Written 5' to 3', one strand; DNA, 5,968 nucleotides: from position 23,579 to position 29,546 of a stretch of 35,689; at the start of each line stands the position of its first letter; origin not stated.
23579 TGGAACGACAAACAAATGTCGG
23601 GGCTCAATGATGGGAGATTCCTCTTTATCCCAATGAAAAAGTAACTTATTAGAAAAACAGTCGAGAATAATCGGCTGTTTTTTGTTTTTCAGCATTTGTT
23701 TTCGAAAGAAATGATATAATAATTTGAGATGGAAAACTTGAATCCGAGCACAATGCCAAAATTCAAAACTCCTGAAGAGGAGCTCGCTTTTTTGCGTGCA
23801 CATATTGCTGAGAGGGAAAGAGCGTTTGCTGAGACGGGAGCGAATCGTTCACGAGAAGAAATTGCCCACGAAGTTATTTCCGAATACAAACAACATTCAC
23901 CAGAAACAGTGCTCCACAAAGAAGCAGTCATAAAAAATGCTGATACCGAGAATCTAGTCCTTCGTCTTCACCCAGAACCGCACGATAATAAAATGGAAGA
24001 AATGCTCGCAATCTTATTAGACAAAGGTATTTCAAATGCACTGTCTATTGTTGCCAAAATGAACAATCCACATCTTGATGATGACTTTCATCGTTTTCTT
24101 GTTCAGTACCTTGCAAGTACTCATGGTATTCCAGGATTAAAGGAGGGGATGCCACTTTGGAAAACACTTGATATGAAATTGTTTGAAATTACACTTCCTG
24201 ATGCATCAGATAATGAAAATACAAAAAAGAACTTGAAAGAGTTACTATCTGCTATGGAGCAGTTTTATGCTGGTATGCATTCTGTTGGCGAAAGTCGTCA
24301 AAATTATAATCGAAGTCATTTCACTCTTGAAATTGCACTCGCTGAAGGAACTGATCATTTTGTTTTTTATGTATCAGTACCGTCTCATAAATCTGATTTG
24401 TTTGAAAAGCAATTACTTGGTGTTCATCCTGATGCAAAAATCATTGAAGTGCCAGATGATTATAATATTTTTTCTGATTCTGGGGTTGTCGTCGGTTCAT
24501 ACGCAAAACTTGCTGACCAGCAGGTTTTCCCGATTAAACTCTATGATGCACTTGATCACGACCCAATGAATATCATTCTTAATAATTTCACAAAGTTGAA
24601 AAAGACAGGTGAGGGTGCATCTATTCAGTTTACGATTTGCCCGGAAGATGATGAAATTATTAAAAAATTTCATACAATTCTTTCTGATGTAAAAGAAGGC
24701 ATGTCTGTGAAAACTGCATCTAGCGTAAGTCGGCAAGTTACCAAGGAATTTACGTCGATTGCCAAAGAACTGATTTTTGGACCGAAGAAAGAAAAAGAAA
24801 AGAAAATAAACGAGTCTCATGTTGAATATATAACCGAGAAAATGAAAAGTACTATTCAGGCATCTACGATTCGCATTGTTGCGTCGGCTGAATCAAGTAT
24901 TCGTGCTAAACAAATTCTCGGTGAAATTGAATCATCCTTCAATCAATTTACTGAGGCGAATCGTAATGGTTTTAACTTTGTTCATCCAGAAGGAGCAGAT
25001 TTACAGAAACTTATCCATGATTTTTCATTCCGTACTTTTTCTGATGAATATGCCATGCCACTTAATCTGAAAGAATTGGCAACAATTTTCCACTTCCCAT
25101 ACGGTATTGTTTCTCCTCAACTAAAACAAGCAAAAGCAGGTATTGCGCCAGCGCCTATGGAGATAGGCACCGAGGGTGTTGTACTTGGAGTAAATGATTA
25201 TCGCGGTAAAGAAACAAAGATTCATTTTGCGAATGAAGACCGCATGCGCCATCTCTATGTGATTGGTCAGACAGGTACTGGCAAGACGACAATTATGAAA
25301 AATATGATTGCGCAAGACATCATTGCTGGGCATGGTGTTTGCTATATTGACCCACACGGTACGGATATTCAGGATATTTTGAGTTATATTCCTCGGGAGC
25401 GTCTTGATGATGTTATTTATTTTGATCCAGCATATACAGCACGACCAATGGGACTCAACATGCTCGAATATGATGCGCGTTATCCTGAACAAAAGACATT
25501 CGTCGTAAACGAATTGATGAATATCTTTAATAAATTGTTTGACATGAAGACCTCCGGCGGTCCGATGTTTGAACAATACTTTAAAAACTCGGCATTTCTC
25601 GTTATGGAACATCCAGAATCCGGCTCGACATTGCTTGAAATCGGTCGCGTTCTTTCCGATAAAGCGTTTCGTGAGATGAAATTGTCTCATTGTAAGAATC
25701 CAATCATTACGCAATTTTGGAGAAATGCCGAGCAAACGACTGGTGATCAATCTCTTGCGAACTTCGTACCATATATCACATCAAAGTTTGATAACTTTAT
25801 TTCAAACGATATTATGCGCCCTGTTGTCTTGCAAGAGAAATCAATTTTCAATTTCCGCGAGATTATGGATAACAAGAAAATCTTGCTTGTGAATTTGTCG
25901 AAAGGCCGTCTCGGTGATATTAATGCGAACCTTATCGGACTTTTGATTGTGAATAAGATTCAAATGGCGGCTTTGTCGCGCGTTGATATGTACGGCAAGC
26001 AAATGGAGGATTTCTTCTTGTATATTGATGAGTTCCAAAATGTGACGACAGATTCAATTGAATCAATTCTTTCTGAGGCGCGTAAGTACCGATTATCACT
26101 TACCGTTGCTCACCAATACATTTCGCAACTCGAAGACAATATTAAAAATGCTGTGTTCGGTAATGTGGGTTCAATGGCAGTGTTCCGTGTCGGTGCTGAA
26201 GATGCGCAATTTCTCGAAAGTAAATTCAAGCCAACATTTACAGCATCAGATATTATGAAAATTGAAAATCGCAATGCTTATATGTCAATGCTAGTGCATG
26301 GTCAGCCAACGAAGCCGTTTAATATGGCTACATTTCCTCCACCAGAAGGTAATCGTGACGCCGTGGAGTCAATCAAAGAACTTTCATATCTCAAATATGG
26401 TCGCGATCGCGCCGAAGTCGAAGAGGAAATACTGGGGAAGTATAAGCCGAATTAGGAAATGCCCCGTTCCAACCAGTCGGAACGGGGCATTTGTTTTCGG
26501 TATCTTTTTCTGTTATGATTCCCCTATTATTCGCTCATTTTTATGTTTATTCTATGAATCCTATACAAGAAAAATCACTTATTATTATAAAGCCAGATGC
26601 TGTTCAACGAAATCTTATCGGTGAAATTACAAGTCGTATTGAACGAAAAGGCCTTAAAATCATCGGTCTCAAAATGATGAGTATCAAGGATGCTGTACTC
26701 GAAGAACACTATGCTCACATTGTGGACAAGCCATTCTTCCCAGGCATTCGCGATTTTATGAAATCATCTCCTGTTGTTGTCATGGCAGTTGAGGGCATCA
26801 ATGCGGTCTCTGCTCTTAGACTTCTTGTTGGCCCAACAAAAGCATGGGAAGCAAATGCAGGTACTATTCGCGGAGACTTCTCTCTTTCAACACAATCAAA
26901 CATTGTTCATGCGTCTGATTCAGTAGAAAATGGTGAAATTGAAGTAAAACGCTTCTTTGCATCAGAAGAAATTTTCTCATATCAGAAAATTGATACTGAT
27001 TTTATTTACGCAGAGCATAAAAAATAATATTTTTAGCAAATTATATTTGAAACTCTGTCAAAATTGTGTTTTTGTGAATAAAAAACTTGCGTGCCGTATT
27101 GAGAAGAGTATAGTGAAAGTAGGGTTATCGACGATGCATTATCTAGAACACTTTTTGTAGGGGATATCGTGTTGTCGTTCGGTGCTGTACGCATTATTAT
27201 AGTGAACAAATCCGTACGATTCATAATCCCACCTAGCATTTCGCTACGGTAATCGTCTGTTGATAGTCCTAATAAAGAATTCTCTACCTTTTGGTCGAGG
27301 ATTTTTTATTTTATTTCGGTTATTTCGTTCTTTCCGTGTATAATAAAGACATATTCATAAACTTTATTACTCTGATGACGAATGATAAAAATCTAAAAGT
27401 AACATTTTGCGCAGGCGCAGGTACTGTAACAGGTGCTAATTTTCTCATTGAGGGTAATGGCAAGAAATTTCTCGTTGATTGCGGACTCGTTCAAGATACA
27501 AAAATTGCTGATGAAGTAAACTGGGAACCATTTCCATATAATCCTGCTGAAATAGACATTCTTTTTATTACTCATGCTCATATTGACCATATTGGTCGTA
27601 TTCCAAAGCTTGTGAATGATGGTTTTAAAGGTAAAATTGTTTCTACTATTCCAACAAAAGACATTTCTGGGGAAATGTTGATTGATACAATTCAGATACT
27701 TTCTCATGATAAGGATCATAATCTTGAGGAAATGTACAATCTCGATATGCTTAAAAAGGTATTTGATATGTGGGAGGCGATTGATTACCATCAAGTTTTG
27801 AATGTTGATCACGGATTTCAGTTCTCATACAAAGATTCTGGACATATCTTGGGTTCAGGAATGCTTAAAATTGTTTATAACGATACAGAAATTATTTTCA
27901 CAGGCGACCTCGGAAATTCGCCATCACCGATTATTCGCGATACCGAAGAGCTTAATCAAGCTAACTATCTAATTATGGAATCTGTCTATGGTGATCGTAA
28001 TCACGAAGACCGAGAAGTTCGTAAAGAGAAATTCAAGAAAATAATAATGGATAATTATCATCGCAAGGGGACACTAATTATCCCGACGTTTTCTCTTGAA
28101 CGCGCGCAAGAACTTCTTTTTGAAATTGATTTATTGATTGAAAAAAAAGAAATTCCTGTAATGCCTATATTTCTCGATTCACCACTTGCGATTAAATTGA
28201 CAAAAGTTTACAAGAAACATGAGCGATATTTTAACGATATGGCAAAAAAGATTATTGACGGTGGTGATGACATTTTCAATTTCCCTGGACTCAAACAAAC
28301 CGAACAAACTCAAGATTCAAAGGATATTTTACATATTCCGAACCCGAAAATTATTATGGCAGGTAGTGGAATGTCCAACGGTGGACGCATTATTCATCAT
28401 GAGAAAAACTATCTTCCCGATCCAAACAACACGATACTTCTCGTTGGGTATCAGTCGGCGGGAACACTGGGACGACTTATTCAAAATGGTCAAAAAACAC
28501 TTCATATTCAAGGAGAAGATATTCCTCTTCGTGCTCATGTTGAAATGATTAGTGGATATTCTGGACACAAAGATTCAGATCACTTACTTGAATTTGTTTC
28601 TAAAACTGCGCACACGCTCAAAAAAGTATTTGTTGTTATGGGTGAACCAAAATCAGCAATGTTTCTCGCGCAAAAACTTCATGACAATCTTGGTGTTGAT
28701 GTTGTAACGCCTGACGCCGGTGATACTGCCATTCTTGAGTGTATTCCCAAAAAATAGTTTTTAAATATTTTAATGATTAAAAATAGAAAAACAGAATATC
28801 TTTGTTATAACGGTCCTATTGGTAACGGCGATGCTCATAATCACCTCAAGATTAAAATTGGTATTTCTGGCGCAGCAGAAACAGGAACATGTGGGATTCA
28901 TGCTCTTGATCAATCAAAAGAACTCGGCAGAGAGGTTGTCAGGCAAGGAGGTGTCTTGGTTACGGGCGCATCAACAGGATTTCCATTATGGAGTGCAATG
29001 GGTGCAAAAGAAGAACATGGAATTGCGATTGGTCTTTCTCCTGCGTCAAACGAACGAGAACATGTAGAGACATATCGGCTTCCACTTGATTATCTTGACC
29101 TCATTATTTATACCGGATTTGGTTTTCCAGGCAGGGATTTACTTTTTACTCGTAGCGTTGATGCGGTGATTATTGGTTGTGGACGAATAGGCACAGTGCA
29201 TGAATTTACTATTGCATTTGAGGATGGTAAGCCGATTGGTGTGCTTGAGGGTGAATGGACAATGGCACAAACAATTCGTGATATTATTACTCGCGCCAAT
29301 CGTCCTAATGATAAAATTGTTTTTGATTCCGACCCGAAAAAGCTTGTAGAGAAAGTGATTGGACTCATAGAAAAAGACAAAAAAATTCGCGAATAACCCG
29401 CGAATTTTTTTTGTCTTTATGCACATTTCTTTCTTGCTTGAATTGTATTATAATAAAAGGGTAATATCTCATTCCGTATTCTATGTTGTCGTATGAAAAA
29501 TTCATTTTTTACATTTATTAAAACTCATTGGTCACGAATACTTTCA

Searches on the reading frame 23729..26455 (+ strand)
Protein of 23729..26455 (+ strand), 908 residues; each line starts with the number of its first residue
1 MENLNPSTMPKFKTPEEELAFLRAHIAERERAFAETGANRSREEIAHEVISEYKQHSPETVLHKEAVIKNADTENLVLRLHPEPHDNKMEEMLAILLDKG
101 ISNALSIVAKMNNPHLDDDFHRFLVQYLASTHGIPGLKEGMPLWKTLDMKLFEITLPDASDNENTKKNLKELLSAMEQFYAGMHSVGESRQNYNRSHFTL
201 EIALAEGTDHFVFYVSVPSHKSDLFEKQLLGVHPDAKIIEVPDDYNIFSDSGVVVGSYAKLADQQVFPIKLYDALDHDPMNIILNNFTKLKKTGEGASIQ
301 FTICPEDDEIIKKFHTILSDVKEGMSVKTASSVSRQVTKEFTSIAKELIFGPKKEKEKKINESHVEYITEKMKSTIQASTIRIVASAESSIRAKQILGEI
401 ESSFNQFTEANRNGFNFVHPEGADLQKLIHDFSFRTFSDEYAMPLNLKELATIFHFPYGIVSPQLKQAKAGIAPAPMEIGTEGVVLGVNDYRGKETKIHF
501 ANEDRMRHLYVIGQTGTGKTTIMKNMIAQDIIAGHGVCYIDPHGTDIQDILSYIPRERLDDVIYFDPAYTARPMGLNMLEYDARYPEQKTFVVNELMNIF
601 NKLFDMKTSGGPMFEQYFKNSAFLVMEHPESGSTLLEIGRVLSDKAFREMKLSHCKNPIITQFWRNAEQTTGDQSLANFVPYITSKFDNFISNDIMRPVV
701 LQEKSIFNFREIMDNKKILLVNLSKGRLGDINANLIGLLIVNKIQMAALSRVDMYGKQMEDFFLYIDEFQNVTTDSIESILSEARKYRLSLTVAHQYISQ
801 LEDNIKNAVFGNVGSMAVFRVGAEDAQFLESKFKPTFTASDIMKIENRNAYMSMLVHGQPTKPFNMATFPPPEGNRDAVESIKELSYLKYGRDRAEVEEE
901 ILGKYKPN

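Call 6: search_protein_families(library=pfam, proteins=[window:23729-26455:+], max_evalue=0.01)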
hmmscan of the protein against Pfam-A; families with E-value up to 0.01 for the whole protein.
window:23729-26455:+ (908 aa): 10 families
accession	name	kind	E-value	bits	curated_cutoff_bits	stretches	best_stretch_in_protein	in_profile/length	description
PF02534.20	T4SS-DNA_transf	-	2.2e-07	30.5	20.1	1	502-804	39-347/468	Type IV secretory system Conjugative DNA transfer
PF01935.23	DUF87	-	6.5e-06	26.8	23.2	1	502-544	19-62/220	Helicase HerA, central domain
PF10412.15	TrwB_AAD_bind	-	7.9e-06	25.4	20.5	0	498-544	7-53/387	Type IV secretion-system coupling protein DNA-binding domain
PF13401.12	AAA_22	-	8.4e-06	26.6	27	1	507-554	6-54/130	AAA domain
PF12696.13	TraG-D_C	-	2.5e-05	24.6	22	1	764-820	4-65/126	TraM recognition site of TraD and TraG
PF01580.24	FtsK_SpoIIIE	-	0.0002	21.3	24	0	497-528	29-61/221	FtsK/SpoIIIE family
PF20720.3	nSTAND3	-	0.00063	19.9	27.2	1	507-566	18-72/155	Novel STAND NTPase 3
PF25199.1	nSTAND_NTPase5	-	0.0011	19.3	34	1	499-554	34-90/145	Novel STAND NTPase 5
PF13173.12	AAA_14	-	0.0017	18.8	27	0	509-544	5-39/129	AAA domain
PF02562.22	PhoH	-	0.008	16.1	27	0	742-782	103-141/205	PhoH-like protein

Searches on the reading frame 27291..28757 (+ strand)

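Call 6: search_protein_families(library=pfam, proteins=[window:27291-28757:+], max_evalue=0.01)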
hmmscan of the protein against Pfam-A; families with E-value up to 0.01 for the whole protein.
window:27291-28757:+ (488 aa): 7 families
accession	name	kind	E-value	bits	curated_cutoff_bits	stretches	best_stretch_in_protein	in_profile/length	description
PF10996.14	Beta-Casp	-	7.1e-36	123.8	27.7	1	272-396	1-119/120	Beta-Casp domain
PF16661.11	Lactamase_B_6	-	1.6e-12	47.6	27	1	53-207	2-162/193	Metallo-beta-lactamase superfamily domain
PF00753.33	Lactamase_B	-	2.8e-12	47.4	22.7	1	50-217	8-160/196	Metallo-beta-lactamase superfamily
PF07521.17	RMMBL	-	4.1e-11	43.2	21.6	1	410-474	1-63/63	Zn-dependent metallo-hydrolase RNA specificity domain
PF12706.13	Lactamase_B_2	-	4.1e-05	23.7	27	1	60-120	3-61/200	Beta-lactamase superfamily domain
PF23023.1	Anti-Pycsar_Apyc1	-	0.00032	20.7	50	1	43-198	15-159/250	Anti-Pycsar protein Apyc1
PF13483.12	Lactamase_B_3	-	0.0086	16.5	24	0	49-101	8-50/160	Beta-lactamase superfamily domain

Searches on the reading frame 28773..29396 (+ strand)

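Call 26: search_protein_families(library=pfam, proteins=[window:28773-29396:+], max_evalue=0.01)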
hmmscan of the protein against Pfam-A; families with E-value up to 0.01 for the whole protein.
window:28773-29396:+ (207 aa): 1 family
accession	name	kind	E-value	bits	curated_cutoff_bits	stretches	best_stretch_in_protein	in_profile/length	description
PF18306.6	LDcluster4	-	1.2e-30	106.6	26.3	1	26-191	1-150/151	SLOG cluster4 family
